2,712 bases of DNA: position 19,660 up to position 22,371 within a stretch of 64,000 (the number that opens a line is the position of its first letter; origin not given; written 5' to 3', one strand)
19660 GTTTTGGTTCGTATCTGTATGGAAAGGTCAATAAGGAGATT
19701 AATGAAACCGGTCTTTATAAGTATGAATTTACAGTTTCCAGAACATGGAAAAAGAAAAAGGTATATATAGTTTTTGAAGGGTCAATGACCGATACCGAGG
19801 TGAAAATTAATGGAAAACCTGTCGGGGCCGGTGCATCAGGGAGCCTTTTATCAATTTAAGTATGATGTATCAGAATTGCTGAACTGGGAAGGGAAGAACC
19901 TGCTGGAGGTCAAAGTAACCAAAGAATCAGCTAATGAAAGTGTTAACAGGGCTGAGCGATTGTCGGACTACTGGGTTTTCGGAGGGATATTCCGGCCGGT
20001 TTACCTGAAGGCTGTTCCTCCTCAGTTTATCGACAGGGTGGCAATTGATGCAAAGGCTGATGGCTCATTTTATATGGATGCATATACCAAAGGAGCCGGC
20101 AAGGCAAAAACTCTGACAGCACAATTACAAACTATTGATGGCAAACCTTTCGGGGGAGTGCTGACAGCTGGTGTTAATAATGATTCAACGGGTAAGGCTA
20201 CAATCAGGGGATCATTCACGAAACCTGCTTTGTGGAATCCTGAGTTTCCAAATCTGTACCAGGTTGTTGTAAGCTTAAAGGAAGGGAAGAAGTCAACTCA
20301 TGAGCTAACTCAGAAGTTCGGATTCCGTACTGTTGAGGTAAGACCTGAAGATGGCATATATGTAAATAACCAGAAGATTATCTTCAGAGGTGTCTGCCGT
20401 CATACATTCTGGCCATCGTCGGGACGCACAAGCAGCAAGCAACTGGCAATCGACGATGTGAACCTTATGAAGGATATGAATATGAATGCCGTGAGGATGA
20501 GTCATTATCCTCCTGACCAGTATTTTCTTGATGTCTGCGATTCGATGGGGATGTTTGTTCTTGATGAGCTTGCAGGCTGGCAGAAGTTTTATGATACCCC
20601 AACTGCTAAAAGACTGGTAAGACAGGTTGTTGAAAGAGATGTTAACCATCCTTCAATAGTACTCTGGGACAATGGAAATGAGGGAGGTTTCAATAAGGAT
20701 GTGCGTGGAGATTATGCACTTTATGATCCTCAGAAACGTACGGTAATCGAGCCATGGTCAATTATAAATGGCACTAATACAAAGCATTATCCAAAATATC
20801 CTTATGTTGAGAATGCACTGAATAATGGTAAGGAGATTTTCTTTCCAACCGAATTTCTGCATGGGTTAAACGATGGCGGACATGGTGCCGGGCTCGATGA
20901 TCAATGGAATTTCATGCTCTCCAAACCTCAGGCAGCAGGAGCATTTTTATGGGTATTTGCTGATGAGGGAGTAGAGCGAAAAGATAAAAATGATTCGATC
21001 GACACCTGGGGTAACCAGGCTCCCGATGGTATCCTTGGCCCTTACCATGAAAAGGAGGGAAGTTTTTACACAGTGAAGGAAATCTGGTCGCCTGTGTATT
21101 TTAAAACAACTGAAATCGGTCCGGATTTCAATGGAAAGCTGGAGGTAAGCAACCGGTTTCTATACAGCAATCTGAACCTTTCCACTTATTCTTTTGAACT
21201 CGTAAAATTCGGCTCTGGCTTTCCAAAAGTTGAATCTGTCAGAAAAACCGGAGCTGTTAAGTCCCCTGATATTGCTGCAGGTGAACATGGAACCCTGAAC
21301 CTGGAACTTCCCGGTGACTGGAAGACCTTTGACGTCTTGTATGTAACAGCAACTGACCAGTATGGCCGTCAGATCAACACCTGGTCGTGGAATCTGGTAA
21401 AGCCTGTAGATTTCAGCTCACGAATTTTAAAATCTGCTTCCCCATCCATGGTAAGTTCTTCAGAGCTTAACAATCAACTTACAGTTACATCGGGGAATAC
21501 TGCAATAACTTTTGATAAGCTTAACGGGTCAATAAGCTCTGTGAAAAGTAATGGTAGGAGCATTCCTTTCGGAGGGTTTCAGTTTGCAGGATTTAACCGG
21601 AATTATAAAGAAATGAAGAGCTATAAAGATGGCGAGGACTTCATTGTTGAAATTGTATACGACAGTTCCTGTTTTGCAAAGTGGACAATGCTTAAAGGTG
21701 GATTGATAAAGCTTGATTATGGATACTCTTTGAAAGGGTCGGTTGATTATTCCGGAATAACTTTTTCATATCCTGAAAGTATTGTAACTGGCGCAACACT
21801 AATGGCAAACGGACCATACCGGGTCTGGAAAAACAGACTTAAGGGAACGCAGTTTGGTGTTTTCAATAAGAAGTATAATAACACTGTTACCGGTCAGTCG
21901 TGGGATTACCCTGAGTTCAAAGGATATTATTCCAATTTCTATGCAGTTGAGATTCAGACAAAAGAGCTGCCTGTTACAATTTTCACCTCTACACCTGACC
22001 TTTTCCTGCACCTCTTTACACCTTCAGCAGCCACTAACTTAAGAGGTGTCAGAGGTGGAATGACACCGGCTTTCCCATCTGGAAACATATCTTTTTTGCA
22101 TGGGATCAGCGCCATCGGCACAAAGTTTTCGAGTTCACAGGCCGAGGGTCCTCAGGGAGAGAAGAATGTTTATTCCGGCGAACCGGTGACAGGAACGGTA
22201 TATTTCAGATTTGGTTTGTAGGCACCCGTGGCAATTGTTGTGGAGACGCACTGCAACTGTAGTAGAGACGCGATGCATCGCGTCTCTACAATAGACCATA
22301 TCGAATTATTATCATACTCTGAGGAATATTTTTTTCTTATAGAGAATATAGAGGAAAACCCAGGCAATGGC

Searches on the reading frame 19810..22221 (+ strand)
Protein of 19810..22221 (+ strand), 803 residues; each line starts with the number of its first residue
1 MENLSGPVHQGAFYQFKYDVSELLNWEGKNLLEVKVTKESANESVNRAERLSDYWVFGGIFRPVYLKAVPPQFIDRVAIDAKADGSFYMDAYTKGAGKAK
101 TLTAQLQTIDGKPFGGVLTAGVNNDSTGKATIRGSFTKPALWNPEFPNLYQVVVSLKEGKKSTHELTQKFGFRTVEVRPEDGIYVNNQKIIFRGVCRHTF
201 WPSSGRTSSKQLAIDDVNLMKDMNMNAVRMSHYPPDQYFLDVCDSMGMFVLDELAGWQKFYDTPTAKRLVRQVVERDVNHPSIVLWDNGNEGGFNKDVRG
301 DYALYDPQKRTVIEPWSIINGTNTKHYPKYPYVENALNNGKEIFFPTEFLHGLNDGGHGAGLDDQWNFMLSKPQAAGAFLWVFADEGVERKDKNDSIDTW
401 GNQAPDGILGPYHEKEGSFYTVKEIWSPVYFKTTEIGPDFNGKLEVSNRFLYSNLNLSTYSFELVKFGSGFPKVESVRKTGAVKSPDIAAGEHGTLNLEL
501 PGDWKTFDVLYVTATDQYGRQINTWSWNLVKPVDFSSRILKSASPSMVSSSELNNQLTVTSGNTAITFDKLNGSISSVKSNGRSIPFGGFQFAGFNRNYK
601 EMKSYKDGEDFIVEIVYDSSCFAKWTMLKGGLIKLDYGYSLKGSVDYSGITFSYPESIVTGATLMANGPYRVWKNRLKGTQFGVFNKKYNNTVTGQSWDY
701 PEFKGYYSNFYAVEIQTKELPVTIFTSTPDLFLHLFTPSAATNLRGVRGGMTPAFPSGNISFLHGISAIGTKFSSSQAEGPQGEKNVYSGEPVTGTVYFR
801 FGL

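Call 97: search_protein_families(library=pfam, proteins=[window:19810-22221:+], max_evalue=0.00001)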
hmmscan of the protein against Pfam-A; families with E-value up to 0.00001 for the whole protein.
window:19810-22221:+ (803 aa): 3 families
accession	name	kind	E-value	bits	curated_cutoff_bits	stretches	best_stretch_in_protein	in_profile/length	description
PF02836.23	Glyco_hydro_2_C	-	1.4e-30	106.9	21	1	177-393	3-252/302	Glycosyl hydrolases family 2, TIM barrel domain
PF00703.27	Glyco_hydro_2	-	5e-12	47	23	1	80-173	9-109/109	Glycosyl hydrolases family 2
PF02837.24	Glyco_hydro_2_N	-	1e-05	26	28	0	9-70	107-169/169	Glycosyl hydrolases family 2, sugar binding domain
